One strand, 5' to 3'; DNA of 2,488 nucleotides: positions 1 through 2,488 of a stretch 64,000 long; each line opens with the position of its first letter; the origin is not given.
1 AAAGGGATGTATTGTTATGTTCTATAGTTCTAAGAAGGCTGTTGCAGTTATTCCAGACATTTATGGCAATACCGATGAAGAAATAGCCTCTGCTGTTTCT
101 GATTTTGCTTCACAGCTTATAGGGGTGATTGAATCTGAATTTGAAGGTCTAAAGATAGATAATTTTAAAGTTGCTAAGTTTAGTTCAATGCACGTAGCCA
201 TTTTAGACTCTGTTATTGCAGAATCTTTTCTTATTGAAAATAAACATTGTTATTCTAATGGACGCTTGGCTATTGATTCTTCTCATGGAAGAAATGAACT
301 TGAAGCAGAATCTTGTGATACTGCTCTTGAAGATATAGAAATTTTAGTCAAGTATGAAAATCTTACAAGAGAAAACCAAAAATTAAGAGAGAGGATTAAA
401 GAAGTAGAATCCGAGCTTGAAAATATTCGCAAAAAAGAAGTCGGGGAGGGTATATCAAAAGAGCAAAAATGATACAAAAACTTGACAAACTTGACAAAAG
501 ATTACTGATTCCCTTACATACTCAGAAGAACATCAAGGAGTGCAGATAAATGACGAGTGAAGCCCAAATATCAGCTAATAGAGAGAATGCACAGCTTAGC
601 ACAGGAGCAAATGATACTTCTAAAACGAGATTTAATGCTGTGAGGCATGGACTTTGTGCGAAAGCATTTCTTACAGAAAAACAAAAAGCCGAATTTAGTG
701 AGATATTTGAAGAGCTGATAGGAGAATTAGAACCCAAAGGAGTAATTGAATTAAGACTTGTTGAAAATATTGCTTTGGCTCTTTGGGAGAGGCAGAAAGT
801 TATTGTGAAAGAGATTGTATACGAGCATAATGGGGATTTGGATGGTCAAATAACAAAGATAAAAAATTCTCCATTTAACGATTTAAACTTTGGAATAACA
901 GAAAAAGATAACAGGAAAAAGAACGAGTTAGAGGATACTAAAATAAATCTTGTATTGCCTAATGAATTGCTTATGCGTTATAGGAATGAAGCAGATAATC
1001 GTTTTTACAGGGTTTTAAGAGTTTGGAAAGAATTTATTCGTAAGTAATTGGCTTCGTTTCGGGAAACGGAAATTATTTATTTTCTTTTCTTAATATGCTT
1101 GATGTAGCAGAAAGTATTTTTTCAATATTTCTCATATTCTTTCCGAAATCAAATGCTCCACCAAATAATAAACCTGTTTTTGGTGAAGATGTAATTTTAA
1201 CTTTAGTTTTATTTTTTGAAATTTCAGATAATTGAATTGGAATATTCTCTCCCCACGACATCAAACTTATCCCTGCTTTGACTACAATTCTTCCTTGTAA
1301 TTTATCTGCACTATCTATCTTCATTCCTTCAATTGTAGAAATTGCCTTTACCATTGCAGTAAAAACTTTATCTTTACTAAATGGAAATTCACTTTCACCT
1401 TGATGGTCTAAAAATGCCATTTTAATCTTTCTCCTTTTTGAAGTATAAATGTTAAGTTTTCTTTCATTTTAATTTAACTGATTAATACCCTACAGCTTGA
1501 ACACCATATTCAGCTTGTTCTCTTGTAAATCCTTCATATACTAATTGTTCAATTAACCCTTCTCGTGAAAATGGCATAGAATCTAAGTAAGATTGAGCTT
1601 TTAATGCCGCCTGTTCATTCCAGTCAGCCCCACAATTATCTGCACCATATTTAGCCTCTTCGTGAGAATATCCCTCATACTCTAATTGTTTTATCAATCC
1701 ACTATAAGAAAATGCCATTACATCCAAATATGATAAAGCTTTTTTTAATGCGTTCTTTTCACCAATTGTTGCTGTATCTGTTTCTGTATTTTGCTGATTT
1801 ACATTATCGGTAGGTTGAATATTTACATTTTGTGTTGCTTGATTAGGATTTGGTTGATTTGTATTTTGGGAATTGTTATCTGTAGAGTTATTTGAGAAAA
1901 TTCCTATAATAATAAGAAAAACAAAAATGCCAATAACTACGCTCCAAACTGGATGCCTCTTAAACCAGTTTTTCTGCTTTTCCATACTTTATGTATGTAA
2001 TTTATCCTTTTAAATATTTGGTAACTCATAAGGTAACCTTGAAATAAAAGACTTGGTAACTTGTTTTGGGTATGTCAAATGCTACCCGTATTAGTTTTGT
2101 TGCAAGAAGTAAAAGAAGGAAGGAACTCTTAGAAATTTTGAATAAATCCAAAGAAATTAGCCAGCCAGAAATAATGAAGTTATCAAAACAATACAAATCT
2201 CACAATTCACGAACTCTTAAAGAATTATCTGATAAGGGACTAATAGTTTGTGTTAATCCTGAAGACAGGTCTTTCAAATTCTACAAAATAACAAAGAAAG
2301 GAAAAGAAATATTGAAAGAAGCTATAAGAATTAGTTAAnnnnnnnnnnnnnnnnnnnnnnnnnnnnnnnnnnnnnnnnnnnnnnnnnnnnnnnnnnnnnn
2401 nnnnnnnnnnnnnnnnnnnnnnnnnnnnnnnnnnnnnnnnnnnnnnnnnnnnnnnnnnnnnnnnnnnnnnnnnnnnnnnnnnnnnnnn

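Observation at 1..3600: Integrase-associated island with a two-gene (split) tyrosine recombinase and a phage-type Ltp-like protein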

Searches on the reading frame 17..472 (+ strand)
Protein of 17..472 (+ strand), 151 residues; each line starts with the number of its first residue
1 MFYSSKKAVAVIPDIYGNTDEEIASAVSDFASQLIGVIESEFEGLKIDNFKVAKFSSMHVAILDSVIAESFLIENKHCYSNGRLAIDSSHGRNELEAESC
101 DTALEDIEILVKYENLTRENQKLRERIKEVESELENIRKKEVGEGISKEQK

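Call 3: search_protein_families(library=pfam, proteins=[window:17-472:+], max_evalue=1)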
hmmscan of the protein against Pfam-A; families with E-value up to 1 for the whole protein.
window:17-472:+ (151 aa): 6 families
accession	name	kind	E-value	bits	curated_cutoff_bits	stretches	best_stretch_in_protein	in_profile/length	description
PF05103.18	DivIVA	-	0.0012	19.2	28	1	108-141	29-62/131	DivIVA protein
PF04977.20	DivIC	-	0.043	14.1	28.9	1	112-139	25-52/80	Septum formation initiator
PF02183.23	HALZ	-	0.047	14.3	28.1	1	112-134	20-42/43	Homeobox associated leucine zipper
PF18455.6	GBR2_CC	-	0.056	13.8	25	1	114-137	11-34/39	Gamma-aminobutyric acid type B receptor subunit 2 coiled-coil domain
PF01273.31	LBP_BPI_CETP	-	0.068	13.3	28.8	0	84-116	104-134/168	LBP / BPI / CETP family, N-terminal domain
PF07334.18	IFP_35_N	-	0.12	12.9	23.2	1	115-140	4-29/76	Interferon-induced 35 kDa protein (IFP 35) N-terminus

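Call 8: search_protein_families(library=phrogs, proteins=[window:17-472:+], max_evalue=0.01)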
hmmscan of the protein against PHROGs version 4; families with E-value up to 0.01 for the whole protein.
window:17-472:+ (151 aa): 1 family
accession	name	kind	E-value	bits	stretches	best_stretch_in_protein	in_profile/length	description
phrog_4865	-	unknown function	0.0023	19.1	1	71-140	28-92/109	-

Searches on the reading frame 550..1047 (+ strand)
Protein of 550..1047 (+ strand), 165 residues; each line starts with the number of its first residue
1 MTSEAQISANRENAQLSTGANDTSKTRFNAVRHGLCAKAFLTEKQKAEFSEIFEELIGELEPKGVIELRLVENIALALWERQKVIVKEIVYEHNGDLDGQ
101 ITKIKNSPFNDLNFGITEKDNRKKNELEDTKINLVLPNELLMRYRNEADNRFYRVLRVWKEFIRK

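Call 3: search_protein_families(library=pfam, proteins=[window:550-1047:+], max_evalue=1)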
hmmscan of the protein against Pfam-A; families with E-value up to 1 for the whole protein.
window:550-1047:+ (165 aa): 1 family
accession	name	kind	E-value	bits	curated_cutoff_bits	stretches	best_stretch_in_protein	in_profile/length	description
PF17603.7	DUF5499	-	0.0016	19.5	27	1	61-118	23-81/97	Family of unknown function (DUF5499)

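Call 8: search_protein_families(library=phrogs, proteins=[window:550-1047:+], max_evalue=0.01)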
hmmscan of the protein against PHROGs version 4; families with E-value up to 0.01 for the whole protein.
window:550-1047:+ (165 aa): 0 families

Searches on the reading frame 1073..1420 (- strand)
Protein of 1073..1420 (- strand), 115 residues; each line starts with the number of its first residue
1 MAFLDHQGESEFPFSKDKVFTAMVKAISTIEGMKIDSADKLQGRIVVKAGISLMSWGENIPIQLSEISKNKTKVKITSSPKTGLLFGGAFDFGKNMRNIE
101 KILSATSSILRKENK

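Call 3: search_protein_families(library=pfam, proteins=[window:1073-1420:-], max_evalue=1)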
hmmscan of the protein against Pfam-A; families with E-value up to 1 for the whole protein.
window:1073-1420:- (115 aa): 3 families
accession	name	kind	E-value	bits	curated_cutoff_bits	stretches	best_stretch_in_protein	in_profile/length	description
PF12092.13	DUF3568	-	0.0052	17.3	23.2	1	9-76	40-103/124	Protein of unknown function (DUF3568)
PF02119.21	FlgI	-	0.028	13.8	25.3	1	21-82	211-270/343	Flagellar P-ring protein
PF07386.16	DUF1499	-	0.14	13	22.6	1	21-105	39-113/114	Protein of unknown function (DUF1499)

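Call 8: search_protein_families(library=phrogs, proteins=[window:1073-1420:-], max_evalue=0.01)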
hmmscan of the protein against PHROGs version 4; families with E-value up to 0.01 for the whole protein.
window:1073-1420:- (115 aa): 1 family
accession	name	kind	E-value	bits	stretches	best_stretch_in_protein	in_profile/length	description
phrog_19323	-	unknown function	1.6e-14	55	1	1-110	1-106/137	-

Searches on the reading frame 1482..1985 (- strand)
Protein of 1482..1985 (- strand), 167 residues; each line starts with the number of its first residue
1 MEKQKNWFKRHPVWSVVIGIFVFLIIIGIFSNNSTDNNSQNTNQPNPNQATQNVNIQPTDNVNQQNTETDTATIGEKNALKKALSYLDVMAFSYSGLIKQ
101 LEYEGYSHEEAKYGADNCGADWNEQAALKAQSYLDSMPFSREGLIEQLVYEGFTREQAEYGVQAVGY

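Call 3: search_protein_families(library=pfam, proteins=[window:1482-1985:-], max_evalue=1)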
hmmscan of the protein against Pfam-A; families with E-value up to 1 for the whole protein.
window:1482-1985:- (167 aa): 7 families
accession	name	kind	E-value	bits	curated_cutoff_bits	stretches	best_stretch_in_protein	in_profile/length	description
PF07553.16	Lipoprotein_Ltp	-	4.4e-32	110.4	23.2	2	121-164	1-47/48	Host cell surface-exposed lipoprotein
PF00499.25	Oxidored_q3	-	0.024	14.8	33.2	1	2-52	66-99/146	NADH-ubiquinone/plastoquinone oxidoreductase chain 6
PF11807.13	UstYa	-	0.068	13.5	25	1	3-77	6-79/220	Mycotoxin biosynthesis protein UstYa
PF07006.16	DUF1310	-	0.12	13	30.1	0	77-135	40-98/119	Protein of unknown function (DUF1310)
PF16118.10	DUF4834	-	0.18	13.2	27.8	1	16-71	15-73/99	Domain of unknown function (DUF4834)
PF09729.15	Gti1_Pac2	-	0.21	12.2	23.6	1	34-100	84-150/168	Gti1/Pac2 family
PF25184.1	YxzE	-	0.25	12.8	40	1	16-51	4-35/65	YxzE-like putative bacteriocin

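Call 8: search_protein_families(library=phrogs, proteins=[window:1482-1985:-], max_evalue=0.01)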
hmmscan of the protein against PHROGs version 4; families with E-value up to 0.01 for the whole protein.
window:1482-1985:- (167 aa): 7 families
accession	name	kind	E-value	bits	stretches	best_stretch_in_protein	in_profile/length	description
phrog_4980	-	moron, auxiliary metabolic gene and host takeover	5.2e-41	141.5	1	2-165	14-179/181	superinfection exclusion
phrog_15667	-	moron, auxiliary metabolic gene and host takeover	1.8e-29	104.1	1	40-166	77-205/208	superinfection exclusion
phrog_13294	-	other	3.9e-18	66.8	1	72-162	201-291/294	lipoprotein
phrog_7854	-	lysis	1.5e-07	32.3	1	34-163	207-304/304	endolysin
phrog_806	-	unknown function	9.3e-05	23.5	1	13-82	5-64/187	-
phrog_14275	-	unknown function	0.0011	19.6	1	6-74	29-94/178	-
phrog_20876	-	DNA, RNA and nucleotide metabolism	0.0023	17.9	1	8-68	50-110/395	nuclease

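Call 54: find_homologous_proteins(query=window:1485-1985:-, max_evalue=0.00001)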
Query window:1485-1985:- (167 aa): 2289 proteins with E <= 0.00001 among 2318 candidates; the best 120 are listed.
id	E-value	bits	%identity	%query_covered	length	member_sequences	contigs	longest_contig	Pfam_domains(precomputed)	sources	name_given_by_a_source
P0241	4.6e-107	373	100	100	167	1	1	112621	PF07553.17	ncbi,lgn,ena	-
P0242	3.2e-92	325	89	100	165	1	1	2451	PF07553.17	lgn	-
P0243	5.0e-80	285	65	57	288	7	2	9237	PF07553.17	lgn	-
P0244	9.3e-76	271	74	57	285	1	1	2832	PF07553.17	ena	-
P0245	7.4e-75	268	62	68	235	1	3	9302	PF07553.17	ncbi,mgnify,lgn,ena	mgnify:CR=1 FL=1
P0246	4.1e-74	266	50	86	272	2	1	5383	PF07553.17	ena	-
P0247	9.5e-74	265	48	86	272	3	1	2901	PF07553.17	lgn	-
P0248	1.5e-73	264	72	57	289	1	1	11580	PF07553.17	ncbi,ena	-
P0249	3.9e-73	263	65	62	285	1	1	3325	PF07553.17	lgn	-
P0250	6.9e-73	262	72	56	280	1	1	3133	PF07553.17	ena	-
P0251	4.9e-72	259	48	86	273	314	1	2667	PF07553.17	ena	-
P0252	5.1e-72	259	51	86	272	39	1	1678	PF07553.17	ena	-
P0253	6.7e-72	259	60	74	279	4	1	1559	PF07553.17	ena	-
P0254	1.6e-71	257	73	54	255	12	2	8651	PF07553.17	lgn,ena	-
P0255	6.1e-70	252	50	60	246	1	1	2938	PF07553.17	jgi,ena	-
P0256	1.2e-69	251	47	92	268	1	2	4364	PF07553.17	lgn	-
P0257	2.2e-69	250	47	100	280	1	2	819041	PF07553.17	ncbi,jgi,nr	ncbi:MAG: hypothetical protein K0R15_3014 [Clostridiales bacterium]|jgi:SOS response regulatory prot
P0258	7.7e-69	249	65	59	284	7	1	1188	PF07553.17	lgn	-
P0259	1.6e-68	248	72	53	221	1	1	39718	PF07553.17,PF01554.24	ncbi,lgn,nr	ncbi:MAG: Ltp family lipoprotein [Clostridia bacterium]|nr:Ltp family lipoprotein [Clostridia bacter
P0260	2.9e-68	247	44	98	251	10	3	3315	PF07553.17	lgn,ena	-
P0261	1.5e-67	244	68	57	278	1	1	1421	PF07553.17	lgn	-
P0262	1.8e-67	244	65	57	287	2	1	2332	PF07553.17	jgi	-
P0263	2.5e-67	244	60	63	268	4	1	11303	PF07553.17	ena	-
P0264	9.3e-67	242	72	53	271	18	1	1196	PF07553.17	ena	-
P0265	1.2e-66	241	70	55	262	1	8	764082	PF07553.17,PF21982.3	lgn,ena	-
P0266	1.2e-66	241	52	80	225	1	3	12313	PF07553.17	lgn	-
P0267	1.7e-66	241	45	92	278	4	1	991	PF07553.17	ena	-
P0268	3.1e-66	240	58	71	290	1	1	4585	PF07553.17,PF07833.17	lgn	-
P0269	2.2e-65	237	68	55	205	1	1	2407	PF07553.17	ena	-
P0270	2.3e-65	237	56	71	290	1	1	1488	PF07553.17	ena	-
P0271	2.8e-65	237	66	56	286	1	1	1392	PF07553.17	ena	-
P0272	3.6e-65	237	40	96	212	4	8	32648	PF07553.17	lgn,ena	-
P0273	1.6e-64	235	70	54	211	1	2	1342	PF07553.17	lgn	-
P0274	1.8e-64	234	40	100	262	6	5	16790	PF07553.17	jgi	jgi:hypothetical protein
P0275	3.3e-64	234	68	54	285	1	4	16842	PF07553.17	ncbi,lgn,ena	-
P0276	4.7e-64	233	50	94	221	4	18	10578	PF07553.17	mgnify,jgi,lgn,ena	mgnify:FL=1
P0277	1.6e-63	231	41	94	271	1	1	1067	PF07553.17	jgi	jgi:SOS response regulatory protein OraA/RecX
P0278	2.5e-63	231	63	57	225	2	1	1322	PF07553.17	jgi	-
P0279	3.2e-63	230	46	98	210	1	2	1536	PF07553.17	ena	-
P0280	3.5e-63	230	58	60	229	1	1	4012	PF07553.17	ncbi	-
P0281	4.4e-63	230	40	98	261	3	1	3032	PF07553.17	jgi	-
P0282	7.9e-63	229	73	54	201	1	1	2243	PF07553.17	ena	-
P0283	9.5e-63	229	50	92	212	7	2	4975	PF07553.17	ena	-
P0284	1.1e-62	229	40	98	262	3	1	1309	PF07553.17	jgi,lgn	-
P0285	1.3e-62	228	62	58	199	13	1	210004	PF07553.17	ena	-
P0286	2.5e-62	227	63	57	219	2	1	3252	PF07553.17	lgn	-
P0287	3.2e-62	227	63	55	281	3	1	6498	PF07553.17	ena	-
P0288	5.6e-62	226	64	53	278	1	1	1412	PF07553.17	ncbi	-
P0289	8.7e-62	226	69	54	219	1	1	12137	PF07553.17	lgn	-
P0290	9.7e-62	226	41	94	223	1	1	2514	PF07553.17,PF13248.12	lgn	-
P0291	1.8e-61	225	41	95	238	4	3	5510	PF07553.17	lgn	-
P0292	3.3e-61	224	46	96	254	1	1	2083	PF07553.17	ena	-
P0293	4.0e-61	224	61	59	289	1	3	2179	PF07553.17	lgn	-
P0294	1.3e-60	222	42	98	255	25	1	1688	PF13240.12,PF12773.14,PF07553.17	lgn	-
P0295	1.8e-60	221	59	60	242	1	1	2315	PF07553.17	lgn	-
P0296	4.6e-60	220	52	76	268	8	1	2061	PF07553.17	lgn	-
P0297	6.4e-60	220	40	100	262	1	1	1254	PF07553.17,PF13248.12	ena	-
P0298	7.7e-60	219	61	56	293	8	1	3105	PF07553.17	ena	-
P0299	8.9e-60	219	68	54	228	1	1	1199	PF07553.17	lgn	-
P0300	9.0e-60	219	64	99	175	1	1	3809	PF07553.17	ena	-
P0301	2.1e-59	218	45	95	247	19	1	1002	PF07553.17,PF13248.12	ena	-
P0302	2.2e-59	218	64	98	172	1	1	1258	PF07553.17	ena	-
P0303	2.5e-59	218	67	55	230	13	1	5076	PF07553.17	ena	-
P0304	3.4e-59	217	47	94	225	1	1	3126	PF07553.17,PF10571.16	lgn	-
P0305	3.5e-59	217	63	99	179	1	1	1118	PF07553.17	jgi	-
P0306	3.5e-59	217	49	98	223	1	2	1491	PF07553.17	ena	-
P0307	4.2e-59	217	67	53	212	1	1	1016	PF07553.17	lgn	-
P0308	5.1e-59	217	71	53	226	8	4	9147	PF07553.17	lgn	-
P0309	5.5e-59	217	54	71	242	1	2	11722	PF07553.17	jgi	jgi:hypothetical protein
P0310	6.1e-59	216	60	100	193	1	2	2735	PF07553.17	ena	-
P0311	8.5e-59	216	48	88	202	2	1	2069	PF07553.17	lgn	-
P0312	8.5e-59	216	64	55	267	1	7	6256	PF07553.17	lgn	-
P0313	1.1e-58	216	64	53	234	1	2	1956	PF13240.12,PF07553.17,PF13248.12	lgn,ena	-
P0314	1.1e-58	216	65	54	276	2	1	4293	PF17116.12,PF07553.17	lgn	-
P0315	2.4e-58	214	51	84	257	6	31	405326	PF07553.17,PF13828.12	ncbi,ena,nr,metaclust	ncbi:DUF4190 domain-containing protein [archaeon]|nr:DUF4190 domain-containing protein [archaeon] MB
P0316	3.2e-58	214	74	54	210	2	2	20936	PF07553.17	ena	-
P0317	3.5e-58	214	47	96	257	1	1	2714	PF07553.17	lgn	-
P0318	3.5e-58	214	66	54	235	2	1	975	PF07553.17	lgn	-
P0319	3.5e-58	214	65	53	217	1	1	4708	PF07553.17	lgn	-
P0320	4.3e-58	214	75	53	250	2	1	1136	PF07553.17,PF07833.17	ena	-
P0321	6.1e-58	213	70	56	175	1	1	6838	PF07553.17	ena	-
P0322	6.5e-58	213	74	53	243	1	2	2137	PF07553.17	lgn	-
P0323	7.9e-58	213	47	90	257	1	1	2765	PF07553.17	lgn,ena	-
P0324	8.3e-58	213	71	53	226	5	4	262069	PF07553.17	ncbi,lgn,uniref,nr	ncbi:Ltp family lipoprotein [Pseudoflavonifractor sp. DSM 107456]|uniref:Ltp family lipoprotein n=1 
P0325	9.2e-58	213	59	54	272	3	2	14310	PF07553.17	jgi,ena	jgi:hypothetical protein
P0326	1.1e-57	212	74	54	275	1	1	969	PF07553.17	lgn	-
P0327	1.1e-57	212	48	90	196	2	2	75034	PF07553.17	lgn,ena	-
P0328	1.1e-57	212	70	54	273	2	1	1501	PF07553.17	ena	-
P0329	1.3e-57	212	45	98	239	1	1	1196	PF07553.17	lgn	-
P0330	1.5e-57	212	57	99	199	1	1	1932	PF07553.17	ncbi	-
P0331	1.8e-57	212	56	56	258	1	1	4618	PF07553.17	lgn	-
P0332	1.9e-57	212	45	92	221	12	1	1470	PF07553.17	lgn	-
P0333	2.0e-57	212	47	95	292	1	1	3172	PF07553.17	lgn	-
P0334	2.3e-57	211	63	57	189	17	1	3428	PF07553.17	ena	-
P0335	2.8e-57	211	66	58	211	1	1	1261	PF07553.17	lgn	-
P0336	4.0e-57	211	47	95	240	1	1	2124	PF07553.17,PF13248.12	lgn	-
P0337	4.0e-57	211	63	98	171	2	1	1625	PF07553.17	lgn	-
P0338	4.7e-57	210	45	95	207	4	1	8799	PF07553.17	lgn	-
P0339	5.6e-57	210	75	53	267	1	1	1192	PF07553.17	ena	-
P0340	6.2e-57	210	54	73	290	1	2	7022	PF07553.17,PF13248.12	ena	-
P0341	6.6e-57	210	62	54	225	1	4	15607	PF07553.17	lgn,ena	-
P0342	8.0e-57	210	61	60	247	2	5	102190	PF07553.17,PF13248.12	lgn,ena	-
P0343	9.7e-57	209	41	91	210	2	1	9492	PF07553.17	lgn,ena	-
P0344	1.1e-56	209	45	99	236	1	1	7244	PF07553.17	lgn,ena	-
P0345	1.2e-56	209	63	95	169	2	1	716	PF07553.17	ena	-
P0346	1.6e-56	209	67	53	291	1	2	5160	PF07553.17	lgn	-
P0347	2.6e-56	208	46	98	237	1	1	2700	PF07553.17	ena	-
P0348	2.7e-56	208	59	99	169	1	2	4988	PF07553.17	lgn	-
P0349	2.8e-56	208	73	53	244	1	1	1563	PF13240.12,PF07553.17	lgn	-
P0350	3.4e-56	208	59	65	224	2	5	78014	PF07553.17,PF21982.3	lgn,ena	-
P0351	3.8e-56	207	42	98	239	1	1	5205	PF07553.17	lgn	-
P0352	6.2e-56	207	61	57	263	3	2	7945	PF07553.17,PF07833.17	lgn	-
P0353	7.4e-56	206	49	59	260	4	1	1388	PF07553.17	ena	-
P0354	8.6e-56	206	44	89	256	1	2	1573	PF07553.17,PF13248.12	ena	-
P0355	9.1e-56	206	56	65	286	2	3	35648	PF07553.17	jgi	jgi:host cell surface-exposed lipoprotein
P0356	9.2e-56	206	54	86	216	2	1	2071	PF07553.17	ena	-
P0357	9.2e-56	206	46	88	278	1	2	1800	PF07553.17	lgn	-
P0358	1.0e-55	206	71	55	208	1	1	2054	PF07553.17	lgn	-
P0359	1.3e-55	206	44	96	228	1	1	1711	PF07553.17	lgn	-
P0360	1.8e-55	205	50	92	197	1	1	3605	PF17116.12,PF07553.17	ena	-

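Call 82: search_dna_similar(query=window:1485-1985:-, collection=phages, mode=protein, max_rows=12)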
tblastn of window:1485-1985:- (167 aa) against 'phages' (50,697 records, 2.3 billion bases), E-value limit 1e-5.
Records with a match: 140; places in all: 143; records where one place covers at least 80% of the query: 0.
Best place of each record, by identity: 60-80% 2; <60% 138.
By first word of the organism name: Gordonia 100; Streptococcus 20; Bacteriophage 6; Acinetobacter 2; Listeria 2; Lactobacillus 2; Staphylococcus 2; Enterococcus 2; Psychrobacter 2; Corynebacterium 1; and 1 more.
By host as written in the record: Gordonia terrae 3612 71; Gordonia terrae NRRL B-16283 11; Gordonia terrae CAG3 9; - 7; Gordonia rubripertincta NRRL B-16540 7; Streptococcus thermophilus 4; Gordonia terrae strain CON34 2; Acinetobacter baumannii 2; and 20 more.
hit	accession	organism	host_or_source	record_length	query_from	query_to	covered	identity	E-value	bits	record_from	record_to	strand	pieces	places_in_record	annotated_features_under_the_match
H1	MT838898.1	Bacteriophage sp.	human fecal samples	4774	58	167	66%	60.7%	4e-33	128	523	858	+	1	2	record has no annotation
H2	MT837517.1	Bacteriophage sp.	human fecal samples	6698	73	167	57%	66.3%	5e-32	125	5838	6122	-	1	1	record has no annotation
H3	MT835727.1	Bacteriophage sp.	human fecal samples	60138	67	166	60%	50.5%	3e-22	97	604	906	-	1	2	record has no annotation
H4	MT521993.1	Gordonia phage RedWattleHog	Gordonia terrae 3612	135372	58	161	62%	47.2%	5e-22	97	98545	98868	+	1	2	139: lipoprotein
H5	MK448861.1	Streptococcus phage Javan174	Streptococcus entericus DSM_14446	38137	63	162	60%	48.0%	8e-17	82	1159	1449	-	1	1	hypothetical protein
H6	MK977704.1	Gordonia Terrae phage RoadKill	Gordonia terrae CAG3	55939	66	162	58%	49.5%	2e-24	103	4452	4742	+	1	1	9: lipoprotein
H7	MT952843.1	Gordonia phage Twonlo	Gordonia terrae 3612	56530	66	162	58%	49.5%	2e-24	103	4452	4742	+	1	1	9: lipoprotein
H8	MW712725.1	Gordonia phage EdmundFerry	Gordonia terrae 3612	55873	66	162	58%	49.5%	7e-24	102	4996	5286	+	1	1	10: lipoprotein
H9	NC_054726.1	Gordonia phage Stormageddon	Gordonia terrae CAG3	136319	58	161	62%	46.2%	8e-22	96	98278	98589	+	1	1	137: superinfection exclusion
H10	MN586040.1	Gordonia phage Stormageddon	Gordonia terrae CAG3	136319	58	161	62%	46.2%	8e-22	96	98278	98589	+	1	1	137: lipoprotein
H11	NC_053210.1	Gordonia phage Dexdert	Gordonia terrae 3612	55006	67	162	57%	50.0%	5e-24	102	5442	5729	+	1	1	12: lipoprotein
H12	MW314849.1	Gordonia phage Dexdert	Gordonia terrae 3612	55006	67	162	57%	50.0%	5e-24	102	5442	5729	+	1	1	12: lipoprotein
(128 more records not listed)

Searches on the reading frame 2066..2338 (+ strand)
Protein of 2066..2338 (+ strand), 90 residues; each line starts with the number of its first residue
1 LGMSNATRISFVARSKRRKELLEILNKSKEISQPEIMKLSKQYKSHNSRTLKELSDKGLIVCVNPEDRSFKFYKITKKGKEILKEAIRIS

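Call 3: search_protein_families(library=pfam, proteins=[window:2066-2338:+], max_evalue=1)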
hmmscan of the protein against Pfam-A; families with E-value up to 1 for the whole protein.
window:2066-2338:+ (90 aa): 12 families
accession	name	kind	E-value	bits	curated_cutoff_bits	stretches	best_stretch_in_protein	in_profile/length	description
PF14947.12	HTH_45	-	4.1e-05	23.9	25.5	1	21-86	11-69/77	Winged helix-turn-helix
PF25213.1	HVO_A0261_N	-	0.00012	22.4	35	1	8-86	3-74/86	HVO_A0261 N-terminal domain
PF13463.12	HTH_27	-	0.00018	22.1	22.2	1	20-79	7-68/68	Winged helix DNA-binding domain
PF07381.18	EarA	-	0.00049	20.3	22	1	54-84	59-88/90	EarA-like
PF14277.12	DUF4364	-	0.00093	19.5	26.9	1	49-85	38-72/162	Domain of unknown function (DUF4364)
PF03551.20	PadR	-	0.0061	17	27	1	50-85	37-75/75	Transcriptional regulator PadR-like family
PF12802.13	MarR_2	-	0.0062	17.1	27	1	21-68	10-59/61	MarR family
PF01047.28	MarR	-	0.01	16.2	24.6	1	20-60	7-47/59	MarR family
PF13412.12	HTH_24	-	0.018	15.1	21.9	1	15-60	2-47/48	Winged helix-turn-helix DNA-binding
PF22665.2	DUF6293_C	-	0.035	15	27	1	16-83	31-98/101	DUF6293 C-terminal winged helix domain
PF13601.12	HTH_34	-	0.042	14.4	27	1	20-86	4-72/80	Winged helix DNA-binding domain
PF25212.1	HVO_A0114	-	0.077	13.2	27.6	1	15-62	21-68/84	HVO_A0114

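Call 8: search_protein_families(library=phrogs, proteins=[window:2066-2338:+], max_evalue=0.01)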
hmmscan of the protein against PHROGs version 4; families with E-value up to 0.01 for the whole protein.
window:2066-2338:+ (90 aa): 10 families
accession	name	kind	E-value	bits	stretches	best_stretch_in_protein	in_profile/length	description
phrog_12817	-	transcription regulation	1.1e-06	29.6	1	13-83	70-140/151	transcriptional regulator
phrog_2440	-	transcription regulation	2.7e-05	25.1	1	16-87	28-99/126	transcriptional regulator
phrog_1687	-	transcription regulation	0.0018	19.3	1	18-82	4-67/162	MarR family transcrition regulator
phrog_4054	-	unknown function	0.0023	19.2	1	28-85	7-63/71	-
phrog_11046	-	transcription regulation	0.0033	18.3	1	22-89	15-83/94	transcriptional regulator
phrog_13722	-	unknown function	0.0042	18.3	1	11-83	11-84/92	-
phrog_12156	-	DNA, RNA and nucleotide metabolism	0.0042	16.8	1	16-72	423-478/485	DNA helicase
phrog_4278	-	unknown function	0.0052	17.6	1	46-87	66-108/127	-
phrog_1334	-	unknown function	0.0067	17.1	1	38-85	17-64/69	-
phrog_1123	-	unknown function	0.0094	16.8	0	14-64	29-80/112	-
